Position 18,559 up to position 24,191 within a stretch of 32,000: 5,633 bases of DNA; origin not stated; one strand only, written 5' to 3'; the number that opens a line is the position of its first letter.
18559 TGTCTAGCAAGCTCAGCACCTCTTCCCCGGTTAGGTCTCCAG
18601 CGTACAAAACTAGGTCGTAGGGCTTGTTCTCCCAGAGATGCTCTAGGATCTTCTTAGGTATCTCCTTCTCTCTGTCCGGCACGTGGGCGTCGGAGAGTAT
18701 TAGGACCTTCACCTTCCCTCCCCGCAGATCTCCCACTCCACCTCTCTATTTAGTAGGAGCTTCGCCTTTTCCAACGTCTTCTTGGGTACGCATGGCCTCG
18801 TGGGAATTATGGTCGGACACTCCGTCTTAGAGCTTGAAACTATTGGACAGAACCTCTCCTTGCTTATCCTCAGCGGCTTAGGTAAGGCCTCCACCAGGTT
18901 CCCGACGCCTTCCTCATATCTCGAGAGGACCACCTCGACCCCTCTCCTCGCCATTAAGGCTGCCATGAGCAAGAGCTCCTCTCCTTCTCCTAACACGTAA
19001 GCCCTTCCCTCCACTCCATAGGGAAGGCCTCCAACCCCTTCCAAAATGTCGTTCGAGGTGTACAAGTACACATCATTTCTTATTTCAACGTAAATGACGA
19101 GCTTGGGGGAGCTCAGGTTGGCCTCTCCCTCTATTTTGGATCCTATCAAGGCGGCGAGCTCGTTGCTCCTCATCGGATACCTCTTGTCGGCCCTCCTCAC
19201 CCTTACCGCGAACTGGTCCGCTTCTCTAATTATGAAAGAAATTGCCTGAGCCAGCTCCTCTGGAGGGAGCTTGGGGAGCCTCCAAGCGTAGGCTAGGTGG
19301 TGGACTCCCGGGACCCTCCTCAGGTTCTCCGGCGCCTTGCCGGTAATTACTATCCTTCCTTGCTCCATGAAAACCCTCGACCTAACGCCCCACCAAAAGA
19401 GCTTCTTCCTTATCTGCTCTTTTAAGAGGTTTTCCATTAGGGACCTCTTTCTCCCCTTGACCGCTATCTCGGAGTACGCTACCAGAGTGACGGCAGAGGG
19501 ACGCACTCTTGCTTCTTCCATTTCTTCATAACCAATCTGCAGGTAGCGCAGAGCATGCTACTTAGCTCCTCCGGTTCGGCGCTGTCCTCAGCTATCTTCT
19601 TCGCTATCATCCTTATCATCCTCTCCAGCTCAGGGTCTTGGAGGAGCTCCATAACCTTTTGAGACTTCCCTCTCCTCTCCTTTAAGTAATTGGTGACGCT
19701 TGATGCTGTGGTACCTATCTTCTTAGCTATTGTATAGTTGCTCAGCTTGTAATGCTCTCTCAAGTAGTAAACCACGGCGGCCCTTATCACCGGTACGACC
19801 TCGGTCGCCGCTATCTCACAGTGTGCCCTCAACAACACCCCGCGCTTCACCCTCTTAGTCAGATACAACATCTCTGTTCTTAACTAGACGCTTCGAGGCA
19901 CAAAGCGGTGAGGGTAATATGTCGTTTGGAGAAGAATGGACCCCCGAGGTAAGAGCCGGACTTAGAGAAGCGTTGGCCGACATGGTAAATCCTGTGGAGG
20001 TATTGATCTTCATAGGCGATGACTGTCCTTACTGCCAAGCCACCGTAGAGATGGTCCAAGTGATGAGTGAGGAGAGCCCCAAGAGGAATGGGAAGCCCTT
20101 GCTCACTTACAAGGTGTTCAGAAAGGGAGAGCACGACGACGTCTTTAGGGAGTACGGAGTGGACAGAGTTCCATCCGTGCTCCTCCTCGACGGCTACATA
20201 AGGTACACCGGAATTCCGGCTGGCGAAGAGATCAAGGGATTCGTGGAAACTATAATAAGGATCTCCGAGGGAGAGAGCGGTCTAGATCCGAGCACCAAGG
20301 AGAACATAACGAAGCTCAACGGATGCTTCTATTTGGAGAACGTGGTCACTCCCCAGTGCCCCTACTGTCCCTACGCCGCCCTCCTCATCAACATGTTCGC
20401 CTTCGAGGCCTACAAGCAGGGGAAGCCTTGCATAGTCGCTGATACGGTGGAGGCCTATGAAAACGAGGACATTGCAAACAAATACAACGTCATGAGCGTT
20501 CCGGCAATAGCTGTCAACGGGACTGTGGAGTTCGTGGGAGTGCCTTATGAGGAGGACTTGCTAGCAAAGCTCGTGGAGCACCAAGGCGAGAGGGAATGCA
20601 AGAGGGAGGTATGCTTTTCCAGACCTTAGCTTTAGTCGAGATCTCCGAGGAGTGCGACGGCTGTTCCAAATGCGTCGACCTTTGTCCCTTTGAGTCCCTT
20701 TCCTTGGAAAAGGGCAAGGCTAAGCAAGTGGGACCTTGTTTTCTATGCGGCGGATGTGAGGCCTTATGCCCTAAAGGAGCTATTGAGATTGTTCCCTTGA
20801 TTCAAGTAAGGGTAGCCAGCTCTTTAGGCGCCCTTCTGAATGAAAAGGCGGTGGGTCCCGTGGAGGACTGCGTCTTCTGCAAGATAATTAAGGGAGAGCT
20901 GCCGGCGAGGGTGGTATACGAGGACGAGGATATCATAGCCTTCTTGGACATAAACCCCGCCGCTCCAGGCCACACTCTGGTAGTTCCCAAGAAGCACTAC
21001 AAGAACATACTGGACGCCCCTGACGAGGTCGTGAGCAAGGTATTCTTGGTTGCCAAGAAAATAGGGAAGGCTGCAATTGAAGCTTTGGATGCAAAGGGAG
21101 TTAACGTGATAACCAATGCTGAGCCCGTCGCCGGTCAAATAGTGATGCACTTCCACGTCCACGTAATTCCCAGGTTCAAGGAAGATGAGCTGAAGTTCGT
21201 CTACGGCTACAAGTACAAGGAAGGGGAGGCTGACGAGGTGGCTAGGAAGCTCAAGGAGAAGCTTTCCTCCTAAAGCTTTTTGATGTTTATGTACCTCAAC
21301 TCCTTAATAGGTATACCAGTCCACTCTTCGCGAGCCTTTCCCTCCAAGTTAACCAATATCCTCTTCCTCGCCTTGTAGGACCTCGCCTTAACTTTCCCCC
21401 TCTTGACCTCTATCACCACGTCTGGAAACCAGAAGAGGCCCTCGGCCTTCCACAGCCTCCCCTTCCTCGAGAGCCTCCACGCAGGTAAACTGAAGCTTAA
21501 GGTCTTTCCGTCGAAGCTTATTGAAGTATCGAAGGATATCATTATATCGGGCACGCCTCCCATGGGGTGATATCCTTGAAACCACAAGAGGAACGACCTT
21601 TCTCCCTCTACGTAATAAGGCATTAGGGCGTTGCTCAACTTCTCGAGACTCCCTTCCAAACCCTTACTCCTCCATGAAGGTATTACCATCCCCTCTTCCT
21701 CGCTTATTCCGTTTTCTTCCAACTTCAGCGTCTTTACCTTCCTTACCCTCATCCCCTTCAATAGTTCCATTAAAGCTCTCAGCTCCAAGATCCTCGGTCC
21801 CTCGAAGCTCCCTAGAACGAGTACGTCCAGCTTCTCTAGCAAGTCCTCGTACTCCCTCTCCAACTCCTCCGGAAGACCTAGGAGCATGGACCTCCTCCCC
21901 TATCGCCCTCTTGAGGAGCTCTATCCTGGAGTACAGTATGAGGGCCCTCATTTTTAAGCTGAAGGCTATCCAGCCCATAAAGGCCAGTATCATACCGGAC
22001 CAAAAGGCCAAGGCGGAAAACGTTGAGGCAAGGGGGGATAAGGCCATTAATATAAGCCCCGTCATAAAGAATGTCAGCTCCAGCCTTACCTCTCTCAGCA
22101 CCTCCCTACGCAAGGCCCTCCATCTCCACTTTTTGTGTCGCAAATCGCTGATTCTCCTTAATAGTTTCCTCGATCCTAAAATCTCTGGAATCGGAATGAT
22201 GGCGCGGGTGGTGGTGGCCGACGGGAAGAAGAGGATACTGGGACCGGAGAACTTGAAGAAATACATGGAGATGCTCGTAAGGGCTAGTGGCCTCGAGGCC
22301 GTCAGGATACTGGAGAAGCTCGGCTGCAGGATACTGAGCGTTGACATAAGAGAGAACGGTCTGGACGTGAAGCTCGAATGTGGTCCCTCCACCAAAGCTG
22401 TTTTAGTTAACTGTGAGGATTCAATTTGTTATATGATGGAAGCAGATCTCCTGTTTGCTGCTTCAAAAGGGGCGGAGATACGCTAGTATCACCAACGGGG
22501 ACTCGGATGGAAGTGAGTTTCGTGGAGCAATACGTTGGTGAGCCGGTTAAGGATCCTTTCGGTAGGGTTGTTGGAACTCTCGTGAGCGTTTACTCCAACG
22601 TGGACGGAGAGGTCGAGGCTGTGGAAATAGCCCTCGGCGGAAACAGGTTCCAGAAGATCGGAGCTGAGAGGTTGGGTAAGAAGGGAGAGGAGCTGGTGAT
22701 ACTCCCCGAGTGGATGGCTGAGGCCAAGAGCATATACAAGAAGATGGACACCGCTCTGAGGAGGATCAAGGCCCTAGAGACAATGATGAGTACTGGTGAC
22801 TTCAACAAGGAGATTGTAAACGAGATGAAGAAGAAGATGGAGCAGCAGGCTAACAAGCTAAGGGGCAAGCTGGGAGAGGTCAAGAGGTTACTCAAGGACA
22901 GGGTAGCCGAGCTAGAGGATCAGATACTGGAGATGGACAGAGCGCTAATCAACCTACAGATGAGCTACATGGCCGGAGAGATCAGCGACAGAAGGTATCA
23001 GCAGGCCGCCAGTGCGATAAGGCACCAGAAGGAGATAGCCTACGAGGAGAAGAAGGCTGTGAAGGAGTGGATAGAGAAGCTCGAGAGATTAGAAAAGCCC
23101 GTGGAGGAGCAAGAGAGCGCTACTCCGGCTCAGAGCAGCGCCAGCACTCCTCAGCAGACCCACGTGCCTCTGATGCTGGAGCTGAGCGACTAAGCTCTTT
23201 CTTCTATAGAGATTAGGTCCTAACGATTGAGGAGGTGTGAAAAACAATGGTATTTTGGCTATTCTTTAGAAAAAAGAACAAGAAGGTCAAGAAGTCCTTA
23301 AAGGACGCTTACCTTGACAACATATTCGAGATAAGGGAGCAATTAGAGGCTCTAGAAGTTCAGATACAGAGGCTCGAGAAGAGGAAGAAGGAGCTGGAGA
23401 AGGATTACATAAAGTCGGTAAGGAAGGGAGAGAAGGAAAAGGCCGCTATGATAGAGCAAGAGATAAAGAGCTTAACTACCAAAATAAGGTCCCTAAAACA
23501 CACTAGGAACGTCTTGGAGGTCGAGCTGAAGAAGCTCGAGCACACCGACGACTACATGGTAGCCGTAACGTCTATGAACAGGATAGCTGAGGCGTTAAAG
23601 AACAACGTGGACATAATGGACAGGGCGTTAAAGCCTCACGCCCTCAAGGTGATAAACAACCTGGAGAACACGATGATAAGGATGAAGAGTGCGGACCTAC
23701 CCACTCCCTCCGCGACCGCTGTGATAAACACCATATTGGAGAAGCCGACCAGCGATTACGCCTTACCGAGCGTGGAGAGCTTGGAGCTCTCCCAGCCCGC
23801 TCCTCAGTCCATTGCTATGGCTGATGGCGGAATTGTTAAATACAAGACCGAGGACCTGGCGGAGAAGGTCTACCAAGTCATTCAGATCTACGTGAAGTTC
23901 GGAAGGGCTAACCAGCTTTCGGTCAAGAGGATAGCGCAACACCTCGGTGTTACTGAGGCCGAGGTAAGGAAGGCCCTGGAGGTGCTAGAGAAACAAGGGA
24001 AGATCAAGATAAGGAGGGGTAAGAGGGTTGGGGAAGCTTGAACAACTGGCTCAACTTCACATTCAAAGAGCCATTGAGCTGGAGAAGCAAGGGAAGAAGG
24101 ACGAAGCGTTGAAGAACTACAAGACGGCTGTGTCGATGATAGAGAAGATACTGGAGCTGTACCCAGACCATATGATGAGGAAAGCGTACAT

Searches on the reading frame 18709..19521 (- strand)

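Call 11: search_protein_families(library=pfam, proteins=[window:18709-19521:-], max_evalue=0.001)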
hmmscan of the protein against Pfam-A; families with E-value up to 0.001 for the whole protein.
window:18709-19521:- (270 aa): 2 families
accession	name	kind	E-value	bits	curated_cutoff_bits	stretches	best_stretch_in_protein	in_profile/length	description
PF22025.1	ThiI_fer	-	1.6e-09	38.5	25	1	12-75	2-70/72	ThiI ferredoxin-like domain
PF02926.22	THUMP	-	1.7e-06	28.8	20.6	1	97-154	19-82/84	THUMP domain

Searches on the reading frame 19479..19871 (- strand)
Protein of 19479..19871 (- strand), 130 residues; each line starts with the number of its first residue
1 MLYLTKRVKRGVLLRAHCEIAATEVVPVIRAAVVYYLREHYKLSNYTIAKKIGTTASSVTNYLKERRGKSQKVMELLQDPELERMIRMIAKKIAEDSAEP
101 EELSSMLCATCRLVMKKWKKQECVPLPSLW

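Call 11: search_protein_families(library=pfam, proteins=[window:19479-19871:-], max_evalue=0.001)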
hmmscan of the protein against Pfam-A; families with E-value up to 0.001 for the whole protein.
window:19479-19871:- (130 aa): 1 family
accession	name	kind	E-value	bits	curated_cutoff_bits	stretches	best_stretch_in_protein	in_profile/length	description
PF01381.28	HTH_3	-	0.00065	20.1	23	0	35-77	2-44/55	Helix-turn-helix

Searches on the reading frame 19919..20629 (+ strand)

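Call 11: search_protein_families(library=pfam, proteins=[window:19919-20629:+], max_evalue=0.001)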
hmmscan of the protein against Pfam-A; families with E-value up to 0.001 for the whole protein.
window:19919-20629:+ (236 aa): 6 families
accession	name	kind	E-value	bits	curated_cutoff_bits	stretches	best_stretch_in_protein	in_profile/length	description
PF13192.12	Thioredoxin_3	-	1.5e-24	86.2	24.8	2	142-216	5-73/76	Thioredoxin domain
PF13098.12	Thioredoxin_2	-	4.8e-06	27.3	27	0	28-99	9-94/104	Thioredoxin-like domain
PF00462.30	Glutaredoxin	-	0.00026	21.6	22.9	0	28-87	1-53/60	Glutaredoxin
PF13905.12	Thioredoxin_8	-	0.00034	21.3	27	0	170-199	59-87/94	Thioredoxin-like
PF13728.12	TraF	-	0.00045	20.6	23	0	17-52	122-157/224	F plasmid transfer operon protein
PF00085.26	Thioredoxin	-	0.00046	20.6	23.5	0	145-199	28-78/103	Thioredoxin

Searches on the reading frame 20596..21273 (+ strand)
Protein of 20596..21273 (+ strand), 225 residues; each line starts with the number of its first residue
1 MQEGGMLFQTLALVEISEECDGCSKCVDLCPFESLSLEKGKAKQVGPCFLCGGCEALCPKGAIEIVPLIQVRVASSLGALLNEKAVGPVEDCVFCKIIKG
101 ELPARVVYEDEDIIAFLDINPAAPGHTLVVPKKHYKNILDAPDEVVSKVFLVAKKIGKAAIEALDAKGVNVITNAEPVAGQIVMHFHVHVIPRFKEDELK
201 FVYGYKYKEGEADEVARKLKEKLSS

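Call 11: search_protein_families(library=pfam, proteins=[window:20596-21273:+], max_evalue=0.001)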
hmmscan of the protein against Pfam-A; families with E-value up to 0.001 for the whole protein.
window:20596-21273:+ (225 aa): 10 families
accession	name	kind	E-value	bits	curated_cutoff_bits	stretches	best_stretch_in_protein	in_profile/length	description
PF01230.28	HIT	-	2.3e-28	99.2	21.5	1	100-195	2-97/98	HIT domain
PF11969.13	DcpS_C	-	8.8e-18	65.3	24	1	92-192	2-101/114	Scavenger mRNA decapping enzyme C-term binding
PF12838.12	Fer4_7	-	1.1e-07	32.7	27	0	48-96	2-42/52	4Fe-4S dicluster domain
PF13187.11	Fer4_9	-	3.1e-07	30.7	27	1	19-63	1-52/52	4Fe-4S dicluster domain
PF13237.11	Fer4_10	-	4.6e-07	30.1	25.5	1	15-59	4-53/53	4Fe-4S dicluster domain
PF00037.32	Fer4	-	7.1e-06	26.1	21.1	1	16-34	4-22/24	4Fe-4S binding domain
PF25160.1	LdpA_Fe-S-bd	-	4.6e-05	23.5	27.6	0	16-35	24-43/49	LdpA Fe-S cluster-binding domain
PF13484.11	Fer4_16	-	0.00011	23.3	30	0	19-39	1-21/66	4Fe-4S double cluster binding domain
PF14697.11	Fer4_21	-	0.00042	20.8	35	0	16-33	37-55/59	4Fe-4S dicluster domain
PF12800.12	Fer4_4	-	0.00043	20.9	24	0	18-32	2-16/17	4Fe-4S binding domain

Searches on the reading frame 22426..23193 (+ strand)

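Call 11: search_protein_families(library=pfam, proteins=[window:22426-23193:+], max_evalue=0.001)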
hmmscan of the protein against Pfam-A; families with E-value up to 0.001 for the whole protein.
window:22426-23193:+ (255 aa): 1 family
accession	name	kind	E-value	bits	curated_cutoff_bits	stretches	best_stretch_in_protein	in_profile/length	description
PF18822.6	CdvA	-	1.5e-38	132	30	1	112-233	1-122/123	CdvA-like coiled-coil domain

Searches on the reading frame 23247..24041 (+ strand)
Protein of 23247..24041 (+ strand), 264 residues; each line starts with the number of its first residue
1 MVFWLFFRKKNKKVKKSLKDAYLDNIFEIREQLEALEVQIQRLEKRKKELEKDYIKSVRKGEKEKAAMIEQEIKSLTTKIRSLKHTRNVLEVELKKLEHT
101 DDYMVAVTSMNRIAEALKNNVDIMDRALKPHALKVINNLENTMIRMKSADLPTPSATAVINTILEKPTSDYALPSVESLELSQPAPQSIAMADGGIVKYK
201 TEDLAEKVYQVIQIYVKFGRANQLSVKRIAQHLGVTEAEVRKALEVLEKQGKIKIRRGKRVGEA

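Call 11: search_protein_families(library=pfam, proteins=[window:23247-24041:+], max_evalue=0.001)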
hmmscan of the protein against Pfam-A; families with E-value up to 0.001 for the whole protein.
window:23247-24041:+ (264 aa): 9 families
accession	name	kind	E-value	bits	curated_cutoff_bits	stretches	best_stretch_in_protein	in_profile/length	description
PF00392.27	GntR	-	5.1e-05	23.3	27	1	223-260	23-61/64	Bacterial regulatory proteins, gntR family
PF08279.18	HTH_11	-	5.6e-05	23.4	25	1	222-259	14-52/55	HTH domain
PF13730.12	HTH_36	-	9e-05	22.6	25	0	222-251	25-53/55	Helix-turn-helix domain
PF08220.18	HTH_DeoR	-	0.00011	22.3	21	1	222-254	13-45/57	DeoR-like helix-turn-helix domain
PF14394.12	DUF4423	-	0.00015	22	30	1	206-258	20-72/165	Domain of unknown function (DUF4423)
PF18210.6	Knl1_RWD_C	-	0.00023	21.8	27.8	1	28-105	1-69/151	Knl1 RWD C-terminal domain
PF04703.18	FaeA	-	0.00054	20.7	20.7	0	227-256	19-51/62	FaeA-like protein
PF02082.26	Rrf2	-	0.00073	20.1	30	0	221-260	21-60/132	Iron-dependent Transcriptional regulator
PF11068.13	YlqD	-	0.00097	19.9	27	1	13-99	16-102/131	YlqD protein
